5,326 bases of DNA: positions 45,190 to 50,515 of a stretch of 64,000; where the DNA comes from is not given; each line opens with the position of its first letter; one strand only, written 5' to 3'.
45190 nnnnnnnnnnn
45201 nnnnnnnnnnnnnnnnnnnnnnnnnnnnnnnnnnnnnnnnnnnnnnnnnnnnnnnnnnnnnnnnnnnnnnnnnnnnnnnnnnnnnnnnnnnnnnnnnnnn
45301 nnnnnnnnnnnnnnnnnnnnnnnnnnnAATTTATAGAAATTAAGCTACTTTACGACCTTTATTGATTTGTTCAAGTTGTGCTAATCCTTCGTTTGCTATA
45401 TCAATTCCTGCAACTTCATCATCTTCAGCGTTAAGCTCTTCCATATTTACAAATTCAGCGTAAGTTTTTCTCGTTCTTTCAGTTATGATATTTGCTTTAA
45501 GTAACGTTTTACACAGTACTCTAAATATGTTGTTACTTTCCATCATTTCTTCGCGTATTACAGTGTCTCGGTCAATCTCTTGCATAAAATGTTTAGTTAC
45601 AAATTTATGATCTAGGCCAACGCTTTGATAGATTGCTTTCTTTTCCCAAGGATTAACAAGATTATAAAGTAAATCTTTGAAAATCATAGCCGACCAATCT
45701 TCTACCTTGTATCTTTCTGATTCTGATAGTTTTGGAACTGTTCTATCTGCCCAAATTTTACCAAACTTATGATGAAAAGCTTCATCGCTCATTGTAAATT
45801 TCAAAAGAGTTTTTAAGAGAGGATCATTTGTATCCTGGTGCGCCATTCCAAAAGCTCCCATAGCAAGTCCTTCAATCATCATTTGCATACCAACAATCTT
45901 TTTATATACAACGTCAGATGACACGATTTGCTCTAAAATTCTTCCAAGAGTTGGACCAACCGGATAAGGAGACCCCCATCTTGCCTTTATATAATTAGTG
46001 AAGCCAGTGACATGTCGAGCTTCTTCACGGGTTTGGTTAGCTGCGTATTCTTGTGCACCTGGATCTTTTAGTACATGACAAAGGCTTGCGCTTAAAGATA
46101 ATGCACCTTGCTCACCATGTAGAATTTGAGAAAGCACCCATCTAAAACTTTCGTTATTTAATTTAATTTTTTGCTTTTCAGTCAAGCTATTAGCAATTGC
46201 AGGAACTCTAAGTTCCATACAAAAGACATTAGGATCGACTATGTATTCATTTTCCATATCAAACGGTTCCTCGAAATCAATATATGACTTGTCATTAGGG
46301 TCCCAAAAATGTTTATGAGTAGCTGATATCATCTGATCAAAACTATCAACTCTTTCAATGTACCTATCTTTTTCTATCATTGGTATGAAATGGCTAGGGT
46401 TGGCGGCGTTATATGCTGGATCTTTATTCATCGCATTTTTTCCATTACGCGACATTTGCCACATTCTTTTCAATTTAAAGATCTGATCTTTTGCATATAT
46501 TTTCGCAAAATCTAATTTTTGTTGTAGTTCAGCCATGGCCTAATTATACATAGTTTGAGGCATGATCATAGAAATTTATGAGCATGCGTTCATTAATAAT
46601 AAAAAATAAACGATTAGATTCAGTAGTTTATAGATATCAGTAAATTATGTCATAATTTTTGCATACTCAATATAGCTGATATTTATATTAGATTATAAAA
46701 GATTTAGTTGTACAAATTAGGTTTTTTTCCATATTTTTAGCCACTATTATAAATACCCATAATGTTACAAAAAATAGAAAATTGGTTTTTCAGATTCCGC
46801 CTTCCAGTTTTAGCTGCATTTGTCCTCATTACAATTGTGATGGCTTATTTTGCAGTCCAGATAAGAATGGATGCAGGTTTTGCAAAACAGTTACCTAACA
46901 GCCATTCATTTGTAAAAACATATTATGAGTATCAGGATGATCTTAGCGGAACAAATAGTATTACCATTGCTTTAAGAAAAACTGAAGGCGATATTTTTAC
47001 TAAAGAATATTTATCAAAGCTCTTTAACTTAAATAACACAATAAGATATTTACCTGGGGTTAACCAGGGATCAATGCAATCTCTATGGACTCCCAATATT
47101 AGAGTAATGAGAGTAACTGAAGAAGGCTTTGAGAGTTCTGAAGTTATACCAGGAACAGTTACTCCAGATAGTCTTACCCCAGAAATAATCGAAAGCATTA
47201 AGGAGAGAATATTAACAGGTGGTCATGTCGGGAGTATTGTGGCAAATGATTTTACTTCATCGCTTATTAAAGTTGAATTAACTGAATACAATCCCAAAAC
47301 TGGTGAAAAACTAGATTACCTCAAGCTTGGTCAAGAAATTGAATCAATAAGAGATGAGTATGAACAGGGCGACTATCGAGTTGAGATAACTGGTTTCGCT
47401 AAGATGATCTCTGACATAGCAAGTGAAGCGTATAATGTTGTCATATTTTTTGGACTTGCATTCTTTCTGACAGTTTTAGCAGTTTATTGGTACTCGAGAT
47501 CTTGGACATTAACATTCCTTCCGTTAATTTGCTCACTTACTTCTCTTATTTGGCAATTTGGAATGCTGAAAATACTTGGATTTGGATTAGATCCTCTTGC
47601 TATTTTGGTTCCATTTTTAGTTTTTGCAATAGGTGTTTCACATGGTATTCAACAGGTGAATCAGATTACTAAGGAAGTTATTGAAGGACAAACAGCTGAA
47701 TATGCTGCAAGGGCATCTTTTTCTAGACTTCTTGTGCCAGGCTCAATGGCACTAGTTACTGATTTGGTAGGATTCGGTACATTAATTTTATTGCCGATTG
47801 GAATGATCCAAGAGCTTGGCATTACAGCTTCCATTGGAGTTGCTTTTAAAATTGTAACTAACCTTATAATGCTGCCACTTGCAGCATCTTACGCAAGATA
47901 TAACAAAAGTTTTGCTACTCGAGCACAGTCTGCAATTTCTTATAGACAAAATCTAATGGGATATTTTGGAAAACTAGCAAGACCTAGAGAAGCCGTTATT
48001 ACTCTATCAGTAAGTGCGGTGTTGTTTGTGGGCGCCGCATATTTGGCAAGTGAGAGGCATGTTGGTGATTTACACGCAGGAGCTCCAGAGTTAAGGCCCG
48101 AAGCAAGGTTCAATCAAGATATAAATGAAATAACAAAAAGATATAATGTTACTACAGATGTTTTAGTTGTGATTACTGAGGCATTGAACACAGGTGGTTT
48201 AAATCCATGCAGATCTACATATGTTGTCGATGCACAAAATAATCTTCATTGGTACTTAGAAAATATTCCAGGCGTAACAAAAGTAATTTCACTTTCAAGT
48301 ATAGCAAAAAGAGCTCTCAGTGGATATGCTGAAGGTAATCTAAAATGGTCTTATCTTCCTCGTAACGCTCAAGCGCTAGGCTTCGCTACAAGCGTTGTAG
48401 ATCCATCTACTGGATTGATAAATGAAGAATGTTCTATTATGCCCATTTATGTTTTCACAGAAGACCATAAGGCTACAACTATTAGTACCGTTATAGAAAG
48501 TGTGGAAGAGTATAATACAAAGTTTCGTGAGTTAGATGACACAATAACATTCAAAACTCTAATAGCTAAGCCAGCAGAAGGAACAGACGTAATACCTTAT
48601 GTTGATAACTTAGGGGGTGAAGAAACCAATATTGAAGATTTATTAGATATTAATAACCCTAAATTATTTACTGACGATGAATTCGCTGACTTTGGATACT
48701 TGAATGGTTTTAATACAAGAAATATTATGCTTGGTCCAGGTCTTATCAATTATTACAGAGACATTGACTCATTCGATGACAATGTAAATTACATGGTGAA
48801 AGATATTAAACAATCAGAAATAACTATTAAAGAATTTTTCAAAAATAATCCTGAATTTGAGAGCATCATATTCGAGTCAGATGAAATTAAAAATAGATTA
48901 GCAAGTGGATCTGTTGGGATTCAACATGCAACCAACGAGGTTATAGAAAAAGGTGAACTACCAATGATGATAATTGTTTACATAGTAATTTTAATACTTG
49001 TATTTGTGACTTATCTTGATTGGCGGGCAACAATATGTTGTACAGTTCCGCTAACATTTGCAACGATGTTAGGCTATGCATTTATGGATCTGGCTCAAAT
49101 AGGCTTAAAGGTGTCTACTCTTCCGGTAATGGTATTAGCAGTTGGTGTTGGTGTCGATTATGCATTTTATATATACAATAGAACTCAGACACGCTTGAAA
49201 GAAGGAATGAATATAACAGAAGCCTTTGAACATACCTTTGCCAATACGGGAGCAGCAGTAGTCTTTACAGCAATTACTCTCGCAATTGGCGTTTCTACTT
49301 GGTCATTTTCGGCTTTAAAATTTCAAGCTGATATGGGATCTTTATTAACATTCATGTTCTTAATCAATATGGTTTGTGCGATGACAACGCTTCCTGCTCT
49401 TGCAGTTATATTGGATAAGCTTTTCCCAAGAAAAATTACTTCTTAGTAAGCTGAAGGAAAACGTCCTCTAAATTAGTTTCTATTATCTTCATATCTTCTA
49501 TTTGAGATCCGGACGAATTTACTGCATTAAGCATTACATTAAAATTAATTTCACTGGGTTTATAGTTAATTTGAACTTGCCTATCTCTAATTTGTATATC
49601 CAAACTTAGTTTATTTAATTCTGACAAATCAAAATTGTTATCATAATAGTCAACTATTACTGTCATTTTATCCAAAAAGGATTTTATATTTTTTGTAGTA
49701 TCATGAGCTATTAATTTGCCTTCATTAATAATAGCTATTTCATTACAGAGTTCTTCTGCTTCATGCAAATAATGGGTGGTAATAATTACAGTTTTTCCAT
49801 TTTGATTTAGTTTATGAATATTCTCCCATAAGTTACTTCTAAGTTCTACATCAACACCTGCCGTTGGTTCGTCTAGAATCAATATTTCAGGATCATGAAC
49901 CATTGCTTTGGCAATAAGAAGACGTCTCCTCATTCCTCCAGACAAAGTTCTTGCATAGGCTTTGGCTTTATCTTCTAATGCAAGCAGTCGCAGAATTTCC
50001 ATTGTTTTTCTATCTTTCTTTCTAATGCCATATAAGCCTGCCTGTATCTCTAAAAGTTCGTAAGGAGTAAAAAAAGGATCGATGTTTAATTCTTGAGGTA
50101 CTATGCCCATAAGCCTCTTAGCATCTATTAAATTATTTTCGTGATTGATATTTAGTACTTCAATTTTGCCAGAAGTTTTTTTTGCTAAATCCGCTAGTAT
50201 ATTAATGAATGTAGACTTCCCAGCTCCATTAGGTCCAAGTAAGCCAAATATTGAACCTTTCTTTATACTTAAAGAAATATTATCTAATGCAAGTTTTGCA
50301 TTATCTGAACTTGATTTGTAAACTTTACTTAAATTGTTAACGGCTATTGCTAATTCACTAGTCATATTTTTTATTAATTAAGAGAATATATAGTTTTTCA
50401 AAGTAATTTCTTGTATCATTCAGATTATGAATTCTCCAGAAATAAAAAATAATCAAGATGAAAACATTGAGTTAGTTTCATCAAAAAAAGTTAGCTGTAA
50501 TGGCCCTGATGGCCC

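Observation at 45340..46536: Unassigned 398-aa diiron-carboxylate protein with desaturase/oxygenase-like ligand motifs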

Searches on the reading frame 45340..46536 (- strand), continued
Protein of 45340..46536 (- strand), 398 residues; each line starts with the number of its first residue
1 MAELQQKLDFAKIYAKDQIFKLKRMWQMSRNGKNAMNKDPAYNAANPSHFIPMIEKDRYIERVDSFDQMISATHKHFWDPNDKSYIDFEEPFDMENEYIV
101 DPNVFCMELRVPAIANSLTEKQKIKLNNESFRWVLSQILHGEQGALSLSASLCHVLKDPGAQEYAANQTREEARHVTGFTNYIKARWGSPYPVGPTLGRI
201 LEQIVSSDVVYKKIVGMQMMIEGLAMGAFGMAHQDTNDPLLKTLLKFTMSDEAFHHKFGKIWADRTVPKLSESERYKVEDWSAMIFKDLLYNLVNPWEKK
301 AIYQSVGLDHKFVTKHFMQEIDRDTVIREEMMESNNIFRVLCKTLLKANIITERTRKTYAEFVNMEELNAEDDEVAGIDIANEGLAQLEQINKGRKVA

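Call 110: search_solved_structures(query=L085:7271-8482:+, max_evalue=1e-20)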
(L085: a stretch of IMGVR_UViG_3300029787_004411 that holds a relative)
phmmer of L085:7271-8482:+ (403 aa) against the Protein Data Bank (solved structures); distinct sequences matched with E-value up to 1e-20: 50.
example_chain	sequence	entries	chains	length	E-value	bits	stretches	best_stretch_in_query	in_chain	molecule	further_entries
4x28_A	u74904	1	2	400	2.8e-56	194.7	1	5-403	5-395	Acyl-CoA dehydrogenase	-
6wy9_A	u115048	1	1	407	1.5e-45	159.4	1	34-402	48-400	Acyl-CoA dehydrogenase domain protein Tcur3483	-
6wy8_B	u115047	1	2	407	2e-45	159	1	34-402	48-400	Acyl-CoA dehydrogenase domain protein Tcur3483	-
2pg0_A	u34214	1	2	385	1.3e-34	123.4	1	57-399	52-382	Acyl-CoA dehydrogenase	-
4u83_A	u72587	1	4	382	3.1e-34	122.2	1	63-349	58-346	Acyl-CoA dehydrogenase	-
1ukw_A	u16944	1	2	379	9e-33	117.3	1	38-401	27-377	acyl-CoA dehydrogenase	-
4iv6_A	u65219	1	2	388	5.2e-30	108.2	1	66-401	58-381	Acyl-CoA dehydrogenase FadE3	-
3nf4_A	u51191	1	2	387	1.6e-29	106.6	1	54-347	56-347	acyl-CoA dehydrogenase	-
2z1q_A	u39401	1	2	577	3.5e-29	105.5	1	59-401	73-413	Acyl-CoA dehydrogenase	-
5ol2_C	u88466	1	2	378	9.7e-29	104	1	28-350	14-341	Acyl-CoA dehydrogenase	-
5lnx_A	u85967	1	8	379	1.1e-28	103.8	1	42-402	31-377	Acyl-CoA dehydrogenase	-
1buc_A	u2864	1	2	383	1.5e-28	103.5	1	65-350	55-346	BUTYRYL-COA DEHYDROGENASE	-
3r7k_A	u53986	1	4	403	7.1e-28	101.2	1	15-400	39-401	Probable acyl CoA dehydrogenase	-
1egc_A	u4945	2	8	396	1.4e-27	100.3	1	6-398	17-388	MEDIUM CHAIN ACYL-COA DEHYDROGENASE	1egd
3oib_A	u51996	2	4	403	1.5e-26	96.9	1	56-399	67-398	Acyl-CoA dehydrogenase | Putative acyl-CoA dehydrogenase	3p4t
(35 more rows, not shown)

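Call 111: search_solved_structures(query=L063:9235-10392:+, max_evalue=1e-30)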
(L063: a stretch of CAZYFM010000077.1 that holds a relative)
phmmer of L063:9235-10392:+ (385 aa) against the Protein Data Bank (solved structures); distinct sequences matched with E-value up to 1e-30: 50.
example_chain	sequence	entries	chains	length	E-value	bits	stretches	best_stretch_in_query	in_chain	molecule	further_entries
4iv6_A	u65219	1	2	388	3.5e-58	200.8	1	6-381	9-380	Acyl-CoA dehydrogenase FadE3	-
8i4p_A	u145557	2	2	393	8.7e-55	189.6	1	6-381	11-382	Acyl-CoA dehydrogenase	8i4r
7w0j_A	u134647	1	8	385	9.1e-55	189.6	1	6-380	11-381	Acyl-CoA dehydrogenase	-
6fah_C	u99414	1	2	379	7.7e-53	183.2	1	7-379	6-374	Caffeyl-CoA reductase-Etf complex subunit CarC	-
3mpi_A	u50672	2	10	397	2.5e-52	181.5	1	6-378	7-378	Glutaryl-CoA dehydrogenase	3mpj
5ol2_C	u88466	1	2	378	3.8e-52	180.9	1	3-381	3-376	Acyl-CoA dehydrogenase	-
2vig_A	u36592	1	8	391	6e-52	180.3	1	7-381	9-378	SHORT-CHAIN SPECIFIC ACYL-COA DEHYDROGENASE,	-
5lnx_A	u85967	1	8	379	6.6e-52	180.2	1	9-377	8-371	Acyl-CoA dehydrogenase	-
7y0a_A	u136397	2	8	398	9.3e-52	179.7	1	7-381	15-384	Short-chain specific acyl-CoA dehydrogenase, mitochondrial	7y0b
8sgs_A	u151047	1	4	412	1e-51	179.5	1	7-381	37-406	Short-chain specific acyl-CoA dehydrogenase, mitochondrial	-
3pfd_A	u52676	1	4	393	1.3e-51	179.2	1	7-375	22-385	Acyl-CoA dehydrogenase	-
2jif_A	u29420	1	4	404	1e-50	176.2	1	6-381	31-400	SHORT/BRANCHED CHAIN SPECIFIC ACYL-COA DEHYDROGENASE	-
1jqi_A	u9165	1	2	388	5e-50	174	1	7-381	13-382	short chain acyl-CoA dehydrogenase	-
9w60_A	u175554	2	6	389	9.1e-48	166.5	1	5-378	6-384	Butyryl CoA dehydrogenase apo protein | Butyryl CoA Dehydrogenase with FAD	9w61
1ivh_A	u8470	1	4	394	1.1e-47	166.3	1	5-374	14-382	ISOVALERYL-COA DEHYDROGENASE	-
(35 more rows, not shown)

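Call 112: search_solved_structures(query=L063:10395-11546:+, max_evalue=1e-20)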
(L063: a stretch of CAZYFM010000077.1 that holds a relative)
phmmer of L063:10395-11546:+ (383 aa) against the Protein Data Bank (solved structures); distinct sequences matched with E-value up to 1e-20: 7.
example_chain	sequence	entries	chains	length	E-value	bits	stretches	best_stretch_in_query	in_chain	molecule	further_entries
7f70_A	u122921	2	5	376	3.8e-70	240.3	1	16-382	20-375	Rv3094c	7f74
7f72_A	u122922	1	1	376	4.9e-70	240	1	16-382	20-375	Rv3094c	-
2rfq_A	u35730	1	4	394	7.1e-32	114.4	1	14-359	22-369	3-HSA hydroxylase, oxygenase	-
3afe_A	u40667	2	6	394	9.2e-30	107.5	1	8-359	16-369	Hydroxylase, putative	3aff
2or0_A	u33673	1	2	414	4.4e-29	105.2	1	28-368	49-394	Hydroxylase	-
2jbr_A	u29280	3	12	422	1.8e-21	80.2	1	14-382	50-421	P-HYDROXYPHENYLACETATE HYDROXYLASE C2 OXYGENASE COMPONENT | P-HYDROXYPHENYLACETATE HYDROXYLASE C2:OXYGENASE COMPONENT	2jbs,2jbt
5lvu_A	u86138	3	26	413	4.2e-21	79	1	21-377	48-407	XiaF protein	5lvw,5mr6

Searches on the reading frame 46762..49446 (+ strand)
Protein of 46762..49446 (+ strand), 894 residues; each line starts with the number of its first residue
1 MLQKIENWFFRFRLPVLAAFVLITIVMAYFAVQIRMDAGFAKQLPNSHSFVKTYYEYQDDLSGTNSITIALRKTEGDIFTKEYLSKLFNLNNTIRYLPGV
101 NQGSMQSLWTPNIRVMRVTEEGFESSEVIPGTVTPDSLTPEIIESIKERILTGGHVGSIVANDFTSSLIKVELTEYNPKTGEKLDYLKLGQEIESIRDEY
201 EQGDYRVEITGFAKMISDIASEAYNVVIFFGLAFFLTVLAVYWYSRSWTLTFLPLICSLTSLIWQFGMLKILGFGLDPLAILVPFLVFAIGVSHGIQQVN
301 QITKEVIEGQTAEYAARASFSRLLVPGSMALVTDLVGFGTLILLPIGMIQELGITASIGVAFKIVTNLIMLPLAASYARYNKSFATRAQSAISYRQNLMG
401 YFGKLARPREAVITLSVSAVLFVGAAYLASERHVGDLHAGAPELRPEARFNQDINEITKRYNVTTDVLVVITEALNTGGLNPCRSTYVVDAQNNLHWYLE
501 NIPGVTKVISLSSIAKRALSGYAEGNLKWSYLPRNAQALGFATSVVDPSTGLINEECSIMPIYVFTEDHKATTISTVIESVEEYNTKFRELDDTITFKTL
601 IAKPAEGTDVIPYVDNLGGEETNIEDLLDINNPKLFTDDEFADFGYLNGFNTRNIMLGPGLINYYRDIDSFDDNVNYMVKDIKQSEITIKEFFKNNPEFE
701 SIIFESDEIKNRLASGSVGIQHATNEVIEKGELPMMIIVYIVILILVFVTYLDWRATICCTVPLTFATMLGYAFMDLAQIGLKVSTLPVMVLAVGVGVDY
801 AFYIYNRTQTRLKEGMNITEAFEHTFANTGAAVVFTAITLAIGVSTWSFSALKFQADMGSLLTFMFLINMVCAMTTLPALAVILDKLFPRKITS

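Call 8: search_protein_families(library=pfam, proteins=[window:46762-49446:+], max_evalue=0.001)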
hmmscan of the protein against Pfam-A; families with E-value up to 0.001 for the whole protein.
window:46762-49446:+ (894 aa): 3 families
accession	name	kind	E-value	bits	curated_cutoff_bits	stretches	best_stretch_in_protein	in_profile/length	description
PF03176.21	MMPL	-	3.3e-21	76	20.5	2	721-884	134-302/333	MMPL family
PF00873.25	ACR_tran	-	9e-09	34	28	1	720-884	326-489/1021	AcrB/AcrD/AcrF family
PF02460.24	Patched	-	8.7e-07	29.3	23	1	233-371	11-150/156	Patched SSD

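Call 63: search_protein_families(library=ncbifam, proteins=[window:46762-49446:+], max_evalue=0.00001)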
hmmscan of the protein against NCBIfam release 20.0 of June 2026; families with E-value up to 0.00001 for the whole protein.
window:46762-49446:+ (894 aa): 12 families
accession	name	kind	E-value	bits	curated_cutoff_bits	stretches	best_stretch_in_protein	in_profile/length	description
TIGR00921.1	2A067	subfamily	6.2e-56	189.8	351.9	2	11-381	2-350/733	hydrophobe/amphiphile efflux-3 (HAE3) family transporter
TIGR00833.1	actII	subfamily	3.3e-22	78.6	874.7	1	715-885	158-333/910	MMPL family RND transporter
TIGR03480.1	HpnN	hypoth_equivalog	4.9e-18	64.5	751.85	1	733-881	715-856/862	hopanoid biosynthesis associated RND transporter like protein HpnN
TIGR00916.1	2A0604s01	subfamily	6e-08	32.6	148.6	0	738-843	94-200/231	SecD/SecF family protein translocase subunit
NF052374.1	HopndTporHpnN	equivalog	7e-08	31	1100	1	715-884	257-426/858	hopanoid transporter HpnN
NF000037.1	RND_perm_OqxB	exception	9.9e-08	30.2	2200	0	232-323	349-440/1050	multidrug efflux RND transporter permease subunit OqxB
NF007133.0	PRK09579.1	equivalog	5.7e-07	27.5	1763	1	689-844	296-445/1017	multidrug efflux RND transporter permease subunit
TIGR00915.1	2A0602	subfamily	2.1e-06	25.9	940.35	0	737-884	344-488/1050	efflux RND transporter permease subunit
NF009583.0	PRK13024.1-3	subfamily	2.4e-06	25.9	721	0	737-843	286-390/755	protein translocase subunit SecDF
TIGR01129.1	secD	equivalog_domain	3.3e-06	26.5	244.4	1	738-842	256-358/397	protein translocase subunit SecD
NF009585.0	PRK13024.1-5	equivalog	3.6e-06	25.3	1037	1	725-842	491-605/993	protein translocase subunit SecDF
NF007905.0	PRK10614.1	equivalog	4.7e-06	24.5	1774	0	233-378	341-489/1025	multidrug efflux RND transporter permease subunit MdtC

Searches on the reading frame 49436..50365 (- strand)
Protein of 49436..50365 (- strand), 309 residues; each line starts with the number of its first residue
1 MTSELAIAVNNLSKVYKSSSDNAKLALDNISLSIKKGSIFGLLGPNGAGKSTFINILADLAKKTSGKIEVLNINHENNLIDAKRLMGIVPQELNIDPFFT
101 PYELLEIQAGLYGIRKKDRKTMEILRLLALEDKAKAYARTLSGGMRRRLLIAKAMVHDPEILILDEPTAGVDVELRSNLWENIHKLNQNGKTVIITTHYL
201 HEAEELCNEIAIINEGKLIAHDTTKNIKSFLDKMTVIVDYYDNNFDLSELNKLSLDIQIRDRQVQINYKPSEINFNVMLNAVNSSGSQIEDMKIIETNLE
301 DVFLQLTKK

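Call 8: search_protein_families(library=pfam, proteins=[window:49436-50365:-], max_evalue=0.001)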
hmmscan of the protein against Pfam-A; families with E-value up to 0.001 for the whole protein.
window:49436-50365:- (309 aa): 5 families
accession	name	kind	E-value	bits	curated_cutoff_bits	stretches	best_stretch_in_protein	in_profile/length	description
PF00005.33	ABC_tran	-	3.7e-32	112.2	25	1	27-169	1-137/137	ABC transporter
PF13304.12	AAA_21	-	3.4e-13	50.8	27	1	101-198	220-298/304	AAA domain, putative AbiEii toxin, Type IV TA system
PF07693.20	KAP_NTPase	-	0.00071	19.4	20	1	34-74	17-57/293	KAP family P-loop domain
PF03215.21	Rad17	-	0.00081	19.8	23.8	0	15-135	23-143/186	Rad17 P-loop domain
PF02463.25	SMC_N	-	0.00096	19.1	40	0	39-199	26-198/220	RecF/RecN/SMC N terminal domain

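Call 63: search_protein_families(library=ncbifam, proteins=[window:49436-50365:-], max_evalue=0.00001)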
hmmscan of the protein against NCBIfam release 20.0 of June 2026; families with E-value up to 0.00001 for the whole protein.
window:49436-50365:- (309 aa): 187 families (the best 25 are shown)
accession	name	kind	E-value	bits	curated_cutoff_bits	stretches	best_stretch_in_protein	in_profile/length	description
TIGR01188.1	drrA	subfamily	1.2e-73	248.1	312.45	1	25-307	7-301/302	daunorubicin resistance ABC transporter, ATP-binding protein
NF010060.0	PRK13537.1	equivalog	3.1e-57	193.8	521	1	7-308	13-309/314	nodulation factor ABC transporter ATP-binding protein NodI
NF010059.0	PRK13536.1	equivalog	1.8e-53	181.5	549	1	3-308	40-337/342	nodulation factor ABC transporter ATP-binding protein NodI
TIGR03522.1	GldA_ABC_ATP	equivalog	4.6e-52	177.3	402.6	1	6-307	2-301/301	gliding motility-associated ABC transporter ATP-binding subunit GldA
TIGR01288.1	nodI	equivalog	1.6e-50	171.9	424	1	4-308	2-298/303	nodulation factor ABC transporter ATP-binding protein NodI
TIGR03864.1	PQQ_ABC_ATP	hypoth_equivalog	6.8e-48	163.2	302.25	1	7-235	2-227/236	ABC transporter, ATP-binding subunit, PQQ-dependent alcohol dehydrogenase system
NF033858.1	ABC2_perm_RbbA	equivalog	1.2e-45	155.9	1050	1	25-229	280-486/909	ribosome-associated ATPase/putative transporter RbbA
TIGR04521.1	ECF_ATPase_2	equivalog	1.6e-41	142.2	330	1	7-230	1-235/279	energy-coupling factor transporter ATPase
TIGR03740.1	galliderm_ABC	subfamily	4.6e-40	137.7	309.75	1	9-226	3-210/223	lantibiotic protection ABC transporter ATP-binding subunit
TIGR04406.1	LPS_export_lptB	equivalog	2e-37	128.7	240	1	8-228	3-223/239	LPS export ABC transporter ATP-binding protein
TIGR04520.1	ECF_ATPase_1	equivalog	2.1e-36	125.8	315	1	7-235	1-231/269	energy-coupling factor transporter ATPase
NF040933.2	ABC_arch_GlcV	equivalog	3.2e-36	124.9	450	1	6-236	2-238/357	glucose ABC transporter ATP-binding protein GlcV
TIGR03265.1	PhnT2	equivalog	6.8e-36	124.2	457.7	1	8-229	6-224/353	putative 2-aminoethylphosphonate ABC transporter ATP-binding protein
TIGR02314.1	ABC_MetN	equivalog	6.8e-36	124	499.7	1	7-230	2-231/343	methionine ABC transporter ATP-binding protein MetN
TIGR00968.1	3a0106s01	subfamily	2.2e-35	122.3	342.75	1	7-228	1-219/237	sulfate ABC transporter ATP-binding protein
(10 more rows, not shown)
